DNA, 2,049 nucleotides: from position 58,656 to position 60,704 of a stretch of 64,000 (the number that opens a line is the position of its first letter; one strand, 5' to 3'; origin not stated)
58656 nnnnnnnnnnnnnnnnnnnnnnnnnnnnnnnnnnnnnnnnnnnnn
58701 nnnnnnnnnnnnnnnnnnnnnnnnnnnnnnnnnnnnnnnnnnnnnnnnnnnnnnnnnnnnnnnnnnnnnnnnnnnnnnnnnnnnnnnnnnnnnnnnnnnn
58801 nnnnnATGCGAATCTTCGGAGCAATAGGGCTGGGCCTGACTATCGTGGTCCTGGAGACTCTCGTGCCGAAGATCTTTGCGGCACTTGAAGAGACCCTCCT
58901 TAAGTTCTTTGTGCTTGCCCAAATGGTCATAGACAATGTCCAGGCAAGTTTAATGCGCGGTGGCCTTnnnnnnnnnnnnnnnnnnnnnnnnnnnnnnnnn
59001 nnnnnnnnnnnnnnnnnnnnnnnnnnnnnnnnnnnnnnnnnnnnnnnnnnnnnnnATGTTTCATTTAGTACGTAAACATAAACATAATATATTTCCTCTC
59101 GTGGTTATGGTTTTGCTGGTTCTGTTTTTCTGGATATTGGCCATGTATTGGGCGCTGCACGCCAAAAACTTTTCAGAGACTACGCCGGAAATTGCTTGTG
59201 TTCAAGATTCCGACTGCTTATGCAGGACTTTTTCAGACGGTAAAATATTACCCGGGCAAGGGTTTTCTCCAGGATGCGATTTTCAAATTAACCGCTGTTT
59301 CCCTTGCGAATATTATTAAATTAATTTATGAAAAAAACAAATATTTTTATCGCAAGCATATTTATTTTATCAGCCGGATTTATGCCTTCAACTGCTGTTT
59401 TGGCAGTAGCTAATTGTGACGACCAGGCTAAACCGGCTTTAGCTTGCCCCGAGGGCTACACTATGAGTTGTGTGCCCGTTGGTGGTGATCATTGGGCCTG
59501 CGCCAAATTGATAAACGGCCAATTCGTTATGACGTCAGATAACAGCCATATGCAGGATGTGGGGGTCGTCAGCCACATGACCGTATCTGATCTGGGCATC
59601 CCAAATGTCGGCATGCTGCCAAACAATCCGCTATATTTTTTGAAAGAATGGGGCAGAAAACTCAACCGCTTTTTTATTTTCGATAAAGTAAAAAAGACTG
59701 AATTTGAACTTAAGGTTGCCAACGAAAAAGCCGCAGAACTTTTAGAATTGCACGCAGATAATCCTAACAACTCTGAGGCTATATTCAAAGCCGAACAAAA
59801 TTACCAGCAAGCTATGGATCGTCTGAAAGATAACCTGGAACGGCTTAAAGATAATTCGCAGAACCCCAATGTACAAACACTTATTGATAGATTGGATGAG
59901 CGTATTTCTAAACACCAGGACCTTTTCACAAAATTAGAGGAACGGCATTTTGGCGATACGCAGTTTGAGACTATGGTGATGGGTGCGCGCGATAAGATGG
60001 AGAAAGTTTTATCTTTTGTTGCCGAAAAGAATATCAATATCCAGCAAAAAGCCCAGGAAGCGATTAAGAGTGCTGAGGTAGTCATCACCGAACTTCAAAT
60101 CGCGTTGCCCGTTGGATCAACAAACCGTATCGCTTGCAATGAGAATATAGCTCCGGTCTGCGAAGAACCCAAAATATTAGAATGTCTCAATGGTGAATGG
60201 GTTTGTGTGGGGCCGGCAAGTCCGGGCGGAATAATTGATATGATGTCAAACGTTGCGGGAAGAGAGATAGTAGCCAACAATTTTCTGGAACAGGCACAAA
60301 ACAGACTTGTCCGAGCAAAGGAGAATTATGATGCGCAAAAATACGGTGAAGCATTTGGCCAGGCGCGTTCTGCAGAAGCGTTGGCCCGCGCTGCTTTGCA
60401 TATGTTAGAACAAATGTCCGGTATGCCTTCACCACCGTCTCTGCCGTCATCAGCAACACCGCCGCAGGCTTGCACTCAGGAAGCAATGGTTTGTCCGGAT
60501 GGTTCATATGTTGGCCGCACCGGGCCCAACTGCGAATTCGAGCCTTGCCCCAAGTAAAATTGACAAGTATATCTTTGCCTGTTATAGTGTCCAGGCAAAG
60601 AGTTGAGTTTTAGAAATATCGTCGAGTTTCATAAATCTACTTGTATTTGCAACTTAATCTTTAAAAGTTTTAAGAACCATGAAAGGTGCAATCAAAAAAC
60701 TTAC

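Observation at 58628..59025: Promoter-driven GC-rich locus without a credible ORF: candidate novel structured ncRNA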

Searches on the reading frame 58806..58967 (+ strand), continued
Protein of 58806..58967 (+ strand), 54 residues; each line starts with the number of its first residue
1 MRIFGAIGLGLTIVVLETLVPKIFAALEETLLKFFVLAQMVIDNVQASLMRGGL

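Call 89: search_dna_similar(query=window:58806-58967:+, collection=phages, mode=protein, max_evalue=0.01)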
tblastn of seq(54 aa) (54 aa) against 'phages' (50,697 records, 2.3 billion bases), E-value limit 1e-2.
No match.

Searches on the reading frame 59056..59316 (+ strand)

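Call 10: search_protein_families(library=pfam, proteins=[window:59056-59316:+], max_evalue=1)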
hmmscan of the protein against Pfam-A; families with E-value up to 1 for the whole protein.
window:59056-59316:+ (87 aa): 3 families
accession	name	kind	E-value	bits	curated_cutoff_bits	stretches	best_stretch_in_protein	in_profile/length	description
PF07127.16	Nodulin_late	-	0.038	14.8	30.4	1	20-54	5-36/54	Late nodulin domain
PF13624.11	SurA_N_3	-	0.045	14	27.2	1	1-52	1-47/162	SurA-like N-terminal domain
PF05814.16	Ac76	-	0.05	14.1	22.5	1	10-33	23-46/83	Orf76 (Ac76)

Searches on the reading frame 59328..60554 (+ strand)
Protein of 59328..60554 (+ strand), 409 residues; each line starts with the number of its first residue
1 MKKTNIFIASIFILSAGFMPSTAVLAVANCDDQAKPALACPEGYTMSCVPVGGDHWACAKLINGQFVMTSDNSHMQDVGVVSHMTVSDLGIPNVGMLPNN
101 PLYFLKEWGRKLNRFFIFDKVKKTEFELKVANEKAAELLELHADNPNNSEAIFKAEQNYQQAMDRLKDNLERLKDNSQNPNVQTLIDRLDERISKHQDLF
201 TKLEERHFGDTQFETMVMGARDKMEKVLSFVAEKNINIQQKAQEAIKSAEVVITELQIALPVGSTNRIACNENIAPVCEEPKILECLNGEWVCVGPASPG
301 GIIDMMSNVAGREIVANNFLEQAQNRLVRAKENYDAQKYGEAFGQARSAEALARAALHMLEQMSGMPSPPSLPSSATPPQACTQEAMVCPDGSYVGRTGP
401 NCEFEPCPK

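Call 10: search_protein_families(library=pfam, proteins=[window:59328-60554:+], max_evalue=1)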
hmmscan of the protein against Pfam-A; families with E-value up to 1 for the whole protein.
window:59328-60554:+ (409 aa): 6 families
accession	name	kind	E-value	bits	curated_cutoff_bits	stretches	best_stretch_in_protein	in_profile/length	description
PF18915.5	DUF5667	-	1.1e-08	35.8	27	1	95-205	1-94/99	Domain of unknown function (DUF5667)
PF20364.3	DUF6659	-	0.033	14.8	27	1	165-246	38-116/131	Family of unknown function (DUF6659)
PF03807.23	F420_oxidored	-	0.035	15.1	21.6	1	216-254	25-65/94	NADP oxidoreductase coenzyme F420-dependent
PF17107.11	SesA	-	0.097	13.3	26.3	1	160-206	39-86/122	N-terminal domain on NACHT_NTPase and P-loop NTPases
PF10368.14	YkyA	-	0.28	11.3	28.8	1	150-210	71-131/186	Putative cell-wall binding lipoprotein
PF20669.3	Exo70_N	-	0.52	11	23.9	0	135-191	4-64/83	Exocyst complex component Exo70 N-terminal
